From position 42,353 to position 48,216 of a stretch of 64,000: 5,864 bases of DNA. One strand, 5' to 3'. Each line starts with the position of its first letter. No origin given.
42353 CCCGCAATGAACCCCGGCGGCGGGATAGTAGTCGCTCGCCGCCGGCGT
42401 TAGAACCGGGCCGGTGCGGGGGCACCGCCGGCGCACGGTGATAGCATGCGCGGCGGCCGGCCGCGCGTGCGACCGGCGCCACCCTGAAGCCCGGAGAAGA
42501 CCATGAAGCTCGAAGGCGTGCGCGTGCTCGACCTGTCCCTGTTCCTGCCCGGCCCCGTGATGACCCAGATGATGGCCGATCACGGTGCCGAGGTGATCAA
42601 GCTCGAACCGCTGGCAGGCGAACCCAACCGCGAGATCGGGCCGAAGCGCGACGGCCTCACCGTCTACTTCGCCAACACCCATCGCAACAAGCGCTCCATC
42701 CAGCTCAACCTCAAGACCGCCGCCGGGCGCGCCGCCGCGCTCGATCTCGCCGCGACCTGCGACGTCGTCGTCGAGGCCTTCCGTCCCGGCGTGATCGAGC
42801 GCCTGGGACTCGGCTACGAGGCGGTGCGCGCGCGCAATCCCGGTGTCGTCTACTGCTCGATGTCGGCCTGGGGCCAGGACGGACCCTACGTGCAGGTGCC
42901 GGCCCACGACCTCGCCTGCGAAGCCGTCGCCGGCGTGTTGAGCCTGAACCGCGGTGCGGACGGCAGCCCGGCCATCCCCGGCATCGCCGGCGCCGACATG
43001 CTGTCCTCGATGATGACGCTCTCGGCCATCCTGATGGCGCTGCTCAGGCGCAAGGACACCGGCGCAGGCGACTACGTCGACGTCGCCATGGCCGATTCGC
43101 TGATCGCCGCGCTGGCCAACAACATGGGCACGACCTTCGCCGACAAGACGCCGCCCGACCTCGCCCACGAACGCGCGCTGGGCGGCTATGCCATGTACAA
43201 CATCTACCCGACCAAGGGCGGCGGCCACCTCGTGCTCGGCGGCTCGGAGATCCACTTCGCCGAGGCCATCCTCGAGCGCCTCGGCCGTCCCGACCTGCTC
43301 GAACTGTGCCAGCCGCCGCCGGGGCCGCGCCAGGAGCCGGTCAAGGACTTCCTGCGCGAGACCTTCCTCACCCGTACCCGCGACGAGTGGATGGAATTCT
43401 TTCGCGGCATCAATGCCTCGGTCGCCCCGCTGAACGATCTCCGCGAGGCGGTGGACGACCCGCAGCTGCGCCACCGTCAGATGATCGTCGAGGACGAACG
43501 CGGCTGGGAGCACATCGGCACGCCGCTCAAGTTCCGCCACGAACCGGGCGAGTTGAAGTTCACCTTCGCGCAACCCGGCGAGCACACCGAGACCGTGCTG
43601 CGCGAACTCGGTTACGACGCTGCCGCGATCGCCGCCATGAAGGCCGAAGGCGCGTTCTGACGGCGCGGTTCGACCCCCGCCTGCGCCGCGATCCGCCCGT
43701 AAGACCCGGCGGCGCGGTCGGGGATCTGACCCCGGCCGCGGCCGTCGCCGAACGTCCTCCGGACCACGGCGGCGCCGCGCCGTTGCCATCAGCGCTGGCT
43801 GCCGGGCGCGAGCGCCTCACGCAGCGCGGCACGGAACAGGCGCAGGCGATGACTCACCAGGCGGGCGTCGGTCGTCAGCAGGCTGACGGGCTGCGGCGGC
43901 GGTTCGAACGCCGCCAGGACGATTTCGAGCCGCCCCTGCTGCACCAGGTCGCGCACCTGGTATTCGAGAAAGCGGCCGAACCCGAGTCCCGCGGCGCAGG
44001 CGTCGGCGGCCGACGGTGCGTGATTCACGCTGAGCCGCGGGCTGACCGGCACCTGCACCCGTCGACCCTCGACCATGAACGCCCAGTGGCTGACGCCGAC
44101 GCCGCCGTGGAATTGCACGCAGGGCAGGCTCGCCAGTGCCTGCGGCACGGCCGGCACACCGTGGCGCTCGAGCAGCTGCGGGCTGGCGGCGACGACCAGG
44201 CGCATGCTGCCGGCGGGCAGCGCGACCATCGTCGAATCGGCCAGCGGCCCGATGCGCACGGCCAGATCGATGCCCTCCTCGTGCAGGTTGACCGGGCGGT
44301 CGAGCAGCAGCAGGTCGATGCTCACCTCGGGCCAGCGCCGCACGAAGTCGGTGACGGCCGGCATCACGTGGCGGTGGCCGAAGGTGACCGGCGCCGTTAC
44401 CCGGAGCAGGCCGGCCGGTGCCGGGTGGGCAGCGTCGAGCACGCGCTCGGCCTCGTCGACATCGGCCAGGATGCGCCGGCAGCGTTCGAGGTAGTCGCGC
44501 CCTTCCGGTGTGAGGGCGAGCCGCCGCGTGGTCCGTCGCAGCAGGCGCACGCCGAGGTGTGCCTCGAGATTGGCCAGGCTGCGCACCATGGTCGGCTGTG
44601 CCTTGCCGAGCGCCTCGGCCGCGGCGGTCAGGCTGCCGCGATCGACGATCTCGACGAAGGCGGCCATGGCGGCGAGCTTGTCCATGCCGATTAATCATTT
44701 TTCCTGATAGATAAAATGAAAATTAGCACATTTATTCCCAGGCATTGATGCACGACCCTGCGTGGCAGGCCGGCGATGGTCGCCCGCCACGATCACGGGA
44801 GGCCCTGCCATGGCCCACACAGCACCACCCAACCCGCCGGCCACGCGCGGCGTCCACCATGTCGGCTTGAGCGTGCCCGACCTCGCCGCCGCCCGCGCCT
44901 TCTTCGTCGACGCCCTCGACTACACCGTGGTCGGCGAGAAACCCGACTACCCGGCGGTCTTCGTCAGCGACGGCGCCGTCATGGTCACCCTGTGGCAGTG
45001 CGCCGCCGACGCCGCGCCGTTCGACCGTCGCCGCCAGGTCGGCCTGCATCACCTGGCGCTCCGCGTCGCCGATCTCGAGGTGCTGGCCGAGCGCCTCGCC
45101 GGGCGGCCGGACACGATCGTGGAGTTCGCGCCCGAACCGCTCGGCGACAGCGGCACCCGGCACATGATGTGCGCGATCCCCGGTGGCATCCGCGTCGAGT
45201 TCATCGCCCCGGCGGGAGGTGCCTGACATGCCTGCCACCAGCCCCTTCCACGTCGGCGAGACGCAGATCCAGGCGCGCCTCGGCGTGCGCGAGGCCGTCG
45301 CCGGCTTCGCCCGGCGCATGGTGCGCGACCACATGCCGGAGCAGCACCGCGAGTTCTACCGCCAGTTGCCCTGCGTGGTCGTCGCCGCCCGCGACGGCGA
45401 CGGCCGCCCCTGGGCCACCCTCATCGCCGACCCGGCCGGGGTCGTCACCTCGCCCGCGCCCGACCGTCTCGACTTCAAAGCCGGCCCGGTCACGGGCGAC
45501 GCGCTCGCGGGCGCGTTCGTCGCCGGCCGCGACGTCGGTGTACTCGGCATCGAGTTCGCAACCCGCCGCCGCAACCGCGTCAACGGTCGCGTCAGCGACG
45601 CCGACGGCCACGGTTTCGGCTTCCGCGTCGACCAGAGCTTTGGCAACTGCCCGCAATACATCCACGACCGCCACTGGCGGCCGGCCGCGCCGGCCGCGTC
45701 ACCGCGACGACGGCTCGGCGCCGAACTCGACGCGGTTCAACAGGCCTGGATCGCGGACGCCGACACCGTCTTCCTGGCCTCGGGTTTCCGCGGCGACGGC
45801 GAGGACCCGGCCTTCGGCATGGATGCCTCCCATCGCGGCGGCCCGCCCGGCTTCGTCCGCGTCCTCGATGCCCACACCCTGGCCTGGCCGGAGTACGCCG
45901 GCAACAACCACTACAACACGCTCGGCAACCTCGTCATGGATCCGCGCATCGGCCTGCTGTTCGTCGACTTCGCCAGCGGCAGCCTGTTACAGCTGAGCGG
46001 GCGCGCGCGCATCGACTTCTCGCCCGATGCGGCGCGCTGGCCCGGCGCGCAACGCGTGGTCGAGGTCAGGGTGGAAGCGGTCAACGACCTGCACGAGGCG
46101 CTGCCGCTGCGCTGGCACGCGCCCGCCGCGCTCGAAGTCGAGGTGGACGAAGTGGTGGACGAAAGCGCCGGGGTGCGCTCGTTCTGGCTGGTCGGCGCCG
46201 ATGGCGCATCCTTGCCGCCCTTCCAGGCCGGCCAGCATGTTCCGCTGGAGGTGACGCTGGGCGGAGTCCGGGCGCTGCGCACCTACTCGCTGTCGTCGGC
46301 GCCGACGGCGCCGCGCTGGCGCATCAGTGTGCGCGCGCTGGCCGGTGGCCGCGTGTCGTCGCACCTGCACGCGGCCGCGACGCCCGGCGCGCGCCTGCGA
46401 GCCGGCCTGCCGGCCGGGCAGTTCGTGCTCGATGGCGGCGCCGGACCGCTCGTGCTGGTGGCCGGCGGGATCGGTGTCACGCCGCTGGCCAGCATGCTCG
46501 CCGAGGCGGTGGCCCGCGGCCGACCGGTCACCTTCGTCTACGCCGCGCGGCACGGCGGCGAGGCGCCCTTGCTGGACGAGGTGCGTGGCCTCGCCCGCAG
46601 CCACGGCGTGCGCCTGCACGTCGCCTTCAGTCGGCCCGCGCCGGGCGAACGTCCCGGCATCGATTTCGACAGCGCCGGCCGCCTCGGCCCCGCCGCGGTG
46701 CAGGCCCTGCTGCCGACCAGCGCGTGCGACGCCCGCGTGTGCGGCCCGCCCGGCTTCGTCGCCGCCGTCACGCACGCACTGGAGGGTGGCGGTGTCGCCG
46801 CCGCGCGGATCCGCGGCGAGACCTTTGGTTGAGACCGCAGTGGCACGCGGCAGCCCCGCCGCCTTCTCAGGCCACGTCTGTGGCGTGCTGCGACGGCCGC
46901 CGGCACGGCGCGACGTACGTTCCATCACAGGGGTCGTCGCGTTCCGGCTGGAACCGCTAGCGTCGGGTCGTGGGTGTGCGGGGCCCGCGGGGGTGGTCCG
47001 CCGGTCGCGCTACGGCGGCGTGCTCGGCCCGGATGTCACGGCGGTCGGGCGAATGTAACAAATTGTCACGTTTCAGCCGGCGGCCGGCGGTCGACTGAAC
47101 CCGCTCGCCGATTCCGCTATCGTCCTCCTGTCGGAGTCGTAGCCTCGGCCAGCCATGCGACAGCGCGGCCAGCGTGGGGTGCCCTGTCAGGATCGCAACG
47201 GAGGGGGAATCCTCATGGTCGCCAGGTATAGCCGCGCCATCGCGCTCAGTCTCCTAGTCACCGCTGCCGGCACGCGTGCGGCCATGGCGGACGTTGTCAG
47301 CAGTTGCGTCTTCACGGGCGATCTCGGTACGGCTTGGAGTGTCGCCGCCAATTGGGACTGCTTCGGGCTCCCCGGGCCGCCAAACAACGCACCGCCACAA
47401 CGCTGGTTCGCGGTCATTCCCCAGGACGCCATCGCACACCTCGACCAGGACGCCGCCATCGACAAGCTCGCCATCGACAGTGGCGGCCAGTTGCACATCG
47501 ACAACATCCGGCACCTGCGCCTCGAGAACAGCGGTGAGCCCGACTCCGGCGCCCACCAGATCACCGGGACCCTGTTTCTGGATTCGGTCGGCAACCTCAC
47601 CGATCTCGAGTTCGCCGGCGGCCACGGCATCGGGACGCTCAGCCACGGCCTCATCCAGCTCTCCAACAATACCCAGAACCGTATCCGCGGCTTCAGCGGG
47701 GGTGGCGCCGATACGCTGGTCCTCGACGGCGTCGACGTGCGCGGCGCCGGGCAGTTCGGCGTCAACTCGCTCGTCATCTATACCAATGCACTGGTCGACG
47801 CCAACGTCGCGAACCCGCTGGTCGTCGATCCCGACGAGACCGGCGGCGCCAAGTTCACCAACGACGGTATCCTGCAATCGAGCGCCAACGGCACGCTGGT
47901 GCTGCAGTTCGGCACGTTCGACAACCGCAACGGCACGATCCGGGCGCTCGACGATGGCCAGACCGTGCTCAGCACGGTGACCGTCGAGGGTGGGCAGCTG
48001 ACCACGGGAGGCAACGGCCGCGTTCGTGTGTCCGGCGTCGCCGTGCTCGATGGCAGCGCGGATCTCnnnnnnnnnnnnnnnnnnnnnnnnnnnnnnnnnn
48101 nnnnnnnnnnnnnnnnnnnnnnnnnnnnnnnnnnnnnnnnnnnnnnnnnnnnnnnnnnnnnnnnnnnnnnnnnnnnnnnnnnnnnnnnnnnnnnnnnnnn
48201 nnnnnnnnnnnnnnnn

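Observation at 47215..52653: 1812-aa secreted beta-helical repeat protein with three 100%-identical 1197-bp tandem repeats (plus a partial fourth) and a PEP-CTERM-like tail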

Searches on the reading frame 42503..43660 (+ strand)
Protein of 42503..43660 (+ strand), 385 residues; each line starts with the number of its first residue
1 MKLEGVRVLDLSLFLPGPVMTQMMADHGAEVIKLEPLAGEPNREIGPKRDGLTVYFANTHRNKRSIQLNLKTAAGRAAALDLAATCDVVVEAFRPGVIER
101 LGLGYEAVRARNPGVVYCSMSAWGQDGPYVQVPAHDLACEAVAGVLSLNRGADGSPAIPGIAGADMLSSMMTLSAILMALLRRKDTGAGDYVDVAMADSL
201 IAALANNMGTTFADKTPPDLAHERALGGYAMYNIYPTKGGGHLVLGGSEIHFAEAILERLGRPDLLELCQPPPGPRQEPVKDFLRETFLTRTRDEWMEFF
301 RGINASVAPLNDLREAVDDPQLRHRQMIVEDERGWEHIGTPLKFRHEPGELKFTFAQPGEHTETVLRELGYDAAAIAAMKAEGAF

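Call 8: search_protein_families(library=pfam, proteins=[window:42503-43660:+], max_evalue=0.01)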
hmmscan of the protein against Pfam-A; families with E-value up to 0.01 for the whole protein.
window:42503-43660:+ (385 aa): 1 family
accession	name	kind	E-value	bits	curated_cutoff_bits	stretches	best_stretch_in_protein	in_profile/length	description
PF02515.22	CoA_transf_3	-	7.3e-97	325.2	23.3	1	3-362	1-366/366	CoA-transferase family III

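Call 44: find_related_loci(query=window:42503-43660:+, collection=genome_contigs, flank=10000)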
Query window:42503-43660:+ (385 aa) in genome_contigs; peptide patterns used: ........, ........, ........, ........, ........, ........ (x = any residue, [..] = any of these).
169 stretches matched a pattern; 135 encode a relative of the query (tblastn E <= 1e-3); the best 80 are kept; 80 distinct loci.
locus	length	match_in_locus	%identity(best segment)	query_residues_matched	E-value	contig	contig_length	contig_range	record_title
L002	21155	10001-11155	94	1-385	0e+0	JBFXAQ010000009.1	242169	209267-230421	MAG: Gammaproteobacteria bacterium isolate CA_2019_TPBS_26 NODE_454_length_242169_cov_46.392064_TPBS, whole genome shotg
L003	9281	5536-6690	83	1-385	0e+0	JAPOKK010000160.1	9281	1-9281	MAG: Pseudomonadota bacterium isolate bin88 k141_2806207_length_9281_cov_7.0000, whole genome shotgun sequence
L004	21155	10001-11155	83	1-385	0e+0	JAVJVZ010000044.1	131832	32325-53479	MAG: Gammaproteobacteria bacterium isolate C2-GNP5-20 k141_3961, whole genome shotgun sequence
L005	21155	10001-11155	82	1-385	0e+0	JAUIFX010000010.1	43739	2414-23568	MAG: Gammaproteobacteria bacterium isolate Co_bin.12 NODE_5710_length_43739_cov_1.167958, whole genome shotgun sequence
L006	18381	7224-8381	80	1-385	0e+0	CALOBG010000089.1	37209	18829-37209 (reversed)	MAG: uncultured Gammaproteobacteria bacterium isolate LOGT_bin.0044 genome assembly, contig: contig_47301, whole genome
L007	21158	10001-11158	78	1-385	0e+0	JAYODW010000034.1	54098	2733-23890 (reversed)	MAG: Gammaproteobacteria bacterium isolate 139553_S155_concoct_bins.tsv.116 NODE_781_length_54098_cov_12.045038, whole g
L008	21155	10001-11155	78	1-385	0e+0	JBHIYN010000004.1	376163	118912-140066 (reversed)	MAG: Gammaproteobacteria bacterium isolate MAG77 WDNA06_bin.19.orig_4, whole genome shotgun sequence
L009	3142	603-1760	76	1-385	0e+0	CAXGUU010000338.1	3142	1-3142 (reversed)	MAG TPA_asm: uncultured bacterium isolate ERR594338_binner13_Refined_124 genome assembly, contig: ERZ11848501.50033, who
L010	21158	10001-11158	77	1-385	0e+0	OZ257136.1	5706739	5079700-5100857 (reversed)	MAG: Gammaproteobacteria bacterium isolate 9b6e0e2b-a66d-4ea8-b25a-e015b4890f72 genome assembly, chromosome: 1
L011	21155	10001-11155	79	1-385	0e+0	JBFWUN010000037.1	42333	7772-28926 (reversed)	MAG: Gammaproteobacteria bacterium isolate CA_2019_TPBF_71 NODE_5481_length_42333_cov_39.228451_TPBF, whole genome shotg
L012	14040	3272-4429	78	1-385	0e+0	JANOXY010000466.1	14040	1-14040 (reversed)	MAG: Pseudomonadota bacterium isolate VAR_35_metabat_109 VAR_35_k141_2749843, whole genome shotgun sequence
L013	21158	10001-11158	79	1-385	0e+0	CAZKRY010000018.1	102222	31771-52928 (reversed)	MAG TPA_asm: uncultured Klebsiella sp. isolate SRP237561_co1_356 genome assembly, contig: NODE_254_length_102222_cov_15.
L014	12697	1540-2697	77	1-385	0e+0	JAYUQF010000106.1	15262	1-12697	MAG: Pseudomonadota bacterium isolate GL114_DN_concoct_40 GL114_DN_concoct_40_105, whole genome shotgun sequence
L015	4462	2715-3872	77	1-385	0e+0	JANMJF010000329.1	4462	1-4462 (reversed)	MAG: Pseudomonadota bacterium isolate OTE_64_metabat_465 OTE_64_k141_1333192, whole genome shotgun sequence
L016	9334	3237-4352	77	1-371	0e+0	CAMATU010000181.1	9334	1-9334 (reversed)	MAG: Klebsiella pneumoniae isolate MaH-04nov19-186 genome assembly, contig: MaH-04nov19-C18709, whole genome shotgun seq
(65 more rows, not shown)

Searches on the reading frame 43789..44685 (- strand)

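Call 8: search_protein_families(library=pfam, proteins=[window:43789-44685:-], max_evalue=0.01)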
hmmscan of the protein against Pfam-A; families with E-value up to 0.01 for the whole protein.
window:43789-44685:- (298 aa): 3 families
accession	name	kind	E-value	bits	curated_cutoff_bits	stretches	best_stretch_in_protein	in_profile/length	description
PF03466.25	LysR_substrate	-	2.2e-34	119.1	28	1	90-292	4-208/209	LysR substrate binding domain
PF00126.33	HTH_1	-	3.6e-19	68.9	26.6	1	5-63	2-60/60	Bacterial regulatory helix-turn-helix protein, lysR family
PF25213.1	HVO_A0261_N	-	0.00074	19.8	35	1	23-81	31-86/86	HVO_A0261 N-terminal domain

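Call 9: search_protein_families(library=ncbifam, proteins=[window:43789-44685:-], max_evalue=10)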
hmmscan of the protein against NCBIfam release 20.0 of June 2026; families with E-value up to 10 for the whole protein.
window:43789-44685:- (298 aa): 51 families (the best 25 are shown)
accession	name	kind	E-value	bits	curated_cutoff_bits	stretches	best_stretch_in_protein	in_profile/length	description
NF040888.1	trans_reg_YafC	equivalog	2.2e-55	187.6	470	1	6-290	7-291/293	DNA-binding transcriptional regulator YafC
NF011573.0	PRK14997.1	equivalog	4.7e-43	147.4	380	1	3-263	5-268/303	LysR family transcriptional regulator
NF007917.1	PRK10632.1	equivalog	7e-38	130.5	425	1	1-281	1-281/303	HTH-type transcriptional activator AaeR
NF008352.0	PRK11139.1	subfamily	4.9e-32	111.2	288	1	4-291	8-291/305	transcriptional regulator GcvA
NF007315.1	PRK09801.1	equivalog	1.9e-29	102.7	398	1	9-259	13-264/301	L-tartrate utilization transcriptional activator TtdR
TIGR03418.1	chol_sulf_TF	equivalog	1.7e-22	79.8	324.8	1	4-195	3-192/291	choline sulfate utilization transcriptional regulator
TIGR03339.1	phn_lysR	subfamily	4.3e-22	78.7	341.1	1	8-176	3-173/279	aminoethylphosphonate catabolism associated LysR family transcriptional regulator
NF008416.0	PRK11242.1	equivalog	1.8e-20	73.5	277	1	9-175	8-179/300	transcriptional regulator CynR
NF007491.0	PRK10086.1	equivalog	3.5e-20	72.1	316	1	3-185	18-198/313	DNA-binding transcriptional regulator DsdC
NF040786.1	LysR_Sec_metab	equivalog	7.9e-19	67.8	250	1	5-168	4-170/298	selenium metabolism-associated LysR family transcriptional regulator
NF053705.1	TransRegGltCGpos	equivalog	6e-18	65.1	350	1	7-125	6-124/300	glutamate biosynthesis transcriptional regulator GltC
NF047520.1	trans_act_CidR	equivalog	7.2e-18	64.8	415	1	5-175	4-179/292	cidABC operon transcriptional activator CidR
NF052633.1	LysR_TF_PsrA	exception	7.9e-17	61.1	540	1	4-126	7-129/297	L-proline-binding transcription factor PsrA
NF040889.1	trans_reg_YeiE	equivalog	1.6e-15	57.1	480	1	6-258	7-256/288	DNA-binding transcriptional regulator YeiE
NF047711.1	PutUtilRegPtrR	equivalog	1.9e-15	56.7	400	1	4-126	3-123/283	putrescine utilization regulator PtrR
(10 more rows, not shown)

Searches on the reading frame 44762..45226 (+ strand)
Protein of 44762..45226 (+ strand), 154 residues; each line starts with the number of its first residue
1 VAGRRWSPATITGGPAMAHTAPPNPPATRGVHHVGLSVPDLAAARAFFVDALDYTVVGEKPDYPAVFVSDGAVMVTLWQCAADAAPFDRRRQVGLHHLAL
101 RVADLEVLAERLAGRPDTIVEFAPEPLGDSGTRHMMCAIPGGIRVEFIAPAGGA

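Call 8: search_protein_families(library=pfam, proteins=[window:44762-45226:+], max_evalue=0.01)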
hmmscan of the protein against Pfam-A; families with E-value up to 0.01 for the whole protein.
window:44762-45226:+ (154 aa): 4 families
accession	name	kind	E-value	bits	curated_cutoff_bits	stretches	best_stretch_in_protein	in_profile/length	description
PF13669.12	Glyoxalase_4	-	2.5e-12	47.5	27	1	32-113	1-87/109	Glyoxalase/Bleomycin resistance protein/Dioxygenase superfamily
PF00903.31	Glyoxalase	-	1.4e-08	35.5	20.6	1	31-147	2-121/121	Glyoxalase/Bleomycin resistance protein/Dioxygenase superfamily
PF18029.7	Glyoxalase_6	-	0.0027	18.8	23.6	1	34-113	2-77/106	Glyoxalase-like domain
PF13468.12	Glyoxalase_3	-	0.003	18.1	25.1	0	32-113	2-96/176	Glyoxalase-like domain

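Call 9: search_protein_families(library=ncbifam, proteins=[window:44762-45226:+], max_evalue=10)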
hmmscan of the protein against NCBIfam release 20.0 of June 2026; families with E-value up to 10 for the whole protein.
window:44762-45226:+ (154 aa): 8 families
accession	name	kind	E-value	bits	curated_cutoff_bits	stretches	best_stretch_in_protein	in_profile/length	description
TIGR03081.1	metmalonyl_epim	equivalog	1.9e-06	28.5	114.95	1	31-116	2-95/129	methylmalonyl-CoA epimerase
NF050075.1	SMU1112c_YaeR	equivalog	1.5e-05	25.2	140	1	30-113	3-91/125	SMU1112c/YaeR family gloxylase I-like metalloprotein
TIGR03645.1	glyox_marine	hypoth_equivalog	0.00045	20.2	262.05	1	29-58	3-32/162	lactoylglutathione lyase family protein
NF008551.0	PRK11478.1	equivalog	0.00056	20.4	148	1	30-112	6-93/129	VOC family protein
TIGR03211.1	catechol_2_3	equivalog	0.016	14.5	320.2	1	29-149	144-264/303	catechol 2,3-dioxygenase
NF041414.1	ArsI_CadI_VOC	equivalog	0.057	13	116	1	33-81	3-50/147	ArsI/CadI family heavy metal resistance metalloenzyme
NF000094.1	354827590_fosA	exception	0.06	13.5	275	1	30-57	4-31/135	FosA family fosfomycin resistance glutathione transferase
NF050074.1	glyox_I_GloA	exception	0.18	11.9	165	0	32-64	3-34/121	lactoylglutathione lyase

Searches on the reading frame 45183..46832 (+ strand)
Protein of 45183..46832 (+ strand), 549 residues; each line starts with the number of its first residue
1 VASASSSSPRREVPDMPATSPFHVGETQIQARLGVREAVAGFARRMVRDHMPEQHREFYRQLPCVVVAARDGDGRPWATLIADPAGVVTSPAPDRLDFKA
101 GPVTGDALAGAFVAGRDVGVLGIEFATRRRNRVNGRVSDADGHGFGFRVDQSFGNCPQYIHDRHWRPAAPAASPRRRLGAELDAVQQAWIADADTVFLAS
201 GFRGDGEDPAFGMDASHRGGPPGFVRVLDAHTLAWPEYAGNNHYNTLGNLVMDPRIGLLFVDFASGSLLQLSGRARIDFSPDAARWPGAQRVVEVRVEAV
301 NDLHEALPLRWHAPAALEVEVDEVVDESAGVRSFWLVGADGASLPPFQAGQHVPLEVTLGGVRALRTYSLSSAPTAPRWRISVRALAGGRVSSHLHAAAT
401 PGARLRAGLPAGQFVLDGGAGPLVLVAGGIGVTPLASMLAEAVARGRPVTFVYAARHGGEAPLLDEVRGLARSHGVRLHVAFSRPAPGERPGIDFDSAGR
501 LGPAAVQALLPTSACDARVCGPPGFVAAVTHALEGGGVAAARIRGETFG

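Call 8: search_protein_families(library=pfam, proteins=[window:45183-46832:+], max_evalue=0.01)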
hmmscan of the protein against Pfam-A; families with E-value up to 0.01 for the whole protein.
window:45183-46832:+ (549 aa): 4 families
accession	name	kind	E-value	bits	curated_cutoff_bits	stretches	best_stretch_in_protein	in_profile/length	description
PF01243.27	PNPOx_N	-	4.4e-12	46.9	28.1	2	186-278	5-76/120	Pyridoxamine 5'-phosphate oxidase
PF00175.26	NAD_binding_1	-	5e-09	37.2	22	1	425-530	1-108/109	Oxidoreductase NAD-binding domain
PF00970.30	FAD_binding_6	-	6.6e-06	26.8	21.1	1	321-414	4-97/99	Oxidoreductase FAD-binding domain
PF08030.17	NAD_binding_6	-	0.0041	17.6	22.2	0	423-459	4-47/156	Ferric reductase NAD binding domain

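Call 9: search_protein_families(library=ncbifam, proteins=[window:45183-46832:+], max_evalue=10)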
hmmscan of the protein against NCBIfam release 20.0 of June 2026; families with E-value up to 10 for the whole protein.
window:45183-46832:+ (549 aa): 17 families
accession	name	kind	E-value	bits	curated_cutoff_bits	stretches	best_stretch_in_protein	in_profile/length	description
NF009805.0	PRK13289.1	equivalog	2.6e-48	164.9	432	1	320-549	158-393/399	NO-inducible flavohemoprotein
NF040810.1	BenC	equivalog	1.8e-21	76.7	430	1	318-548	106-330/333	benzoate 1,2-dioxygenase electron transfer component BenC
TIGR04025.1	PPOX_FMN_DR2398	subfamily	5.9e-20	71.3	170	1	177-282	17-116/197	MSMEG_1061 family FMN-dependent PPOX-type flavoprotein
TIGR02160.1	PA_CoA_Oxy5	hypoth_equivalog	6.5e-20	71.2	420.8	1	347-548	33-241/352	1,2-phenylacetyl-CoA epoxidase subunit PaaE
NF058606.1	GlBtMonoRdsGbcB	equivalog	9.2e-19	67.5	500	1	318-549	15-248/362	glycine betaine monooxygenase reductase subunit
NF045803.1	MethMoxFADbindMmoC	equivalog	6.9e-17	61.2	500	1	343-548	136-340/343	aromatic/alkene monooxygenase hydroxylase FAD-binding subunit MmoC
NF007964.0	PRK10684.1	equivalog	1.5e-13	50.4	383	1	318-548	11-237/333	NADH oxidoreductase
NF008822.0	PRK11872.1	equivalog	4.7e-13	48.8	402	1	347-548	137-335/341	anthranilate 1,2-dioxygenase electron transfer component AntC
NF008178.0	PRK10926.1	equivalog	5.5e-09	35.6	390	1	342-480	26-168/248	ferredoxin--NADP(+) reductase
NF006220.0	PRK08345.1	subfamily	9.5e-07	28.3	395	1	347-543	43-246/294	cytochrome-c3 hydrogenase subunit gamma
TIGR01941.1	nqrF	equivalog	1.5e-06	27.4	295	1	385-548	236-403/405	NADH:ubiquinone reductase (Na(+)-transporting) subunit F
NF004317.0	PRK05713.1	equivalog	2.2e-05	23.9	338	1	347-474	119-248/312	iron-sulfur-binding ferredoxin reductase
NF000796.0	PRK00054.1-1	equivalog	4.4e-05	22.8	224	1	318-468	5-138/254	dihydroorotate dehydrogenase electron transfer subunit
NF040830.1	sulfhyd_ShyC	equivalog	0.00086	18.6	600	1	347-448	39-136/288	NAD(P)-dependent hydrogenase/sulfhydrogenase 2 subunit gamma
NF005963.0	PRK08051.1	equivalog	0.0012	18.2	230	1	347-456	31-141/233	NAD(P)H-flavin reductase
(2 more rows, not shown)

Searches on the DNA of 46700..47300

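Call 78: search_rna_families(source=window, start=46700, end=47300, threshold=evalue, max_evalue=1)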
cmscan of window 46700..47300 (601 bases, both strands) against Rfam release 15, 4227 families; matches with E-value up to 1: 0.
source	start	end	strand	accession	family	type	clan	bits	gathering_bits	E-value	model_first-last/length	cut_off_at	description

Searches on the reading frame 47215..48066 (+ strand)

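Call 9: search_protein_families(library=ncbifam, proteins=[window:47215-48066:+], max_evalue=10)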
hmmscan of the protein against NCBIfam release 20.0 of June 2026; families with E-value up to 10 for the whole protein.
window:47215-48066:+ (284 aa): 1 family
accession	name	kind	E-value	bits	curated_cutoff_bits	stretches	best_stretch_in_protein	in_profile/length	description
TIGR01731.1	fil_hemag_20aa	repeat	0.3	11.2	18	1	223-247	4-28/40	filamentous hemagglutinin-type beta-helical repeat protein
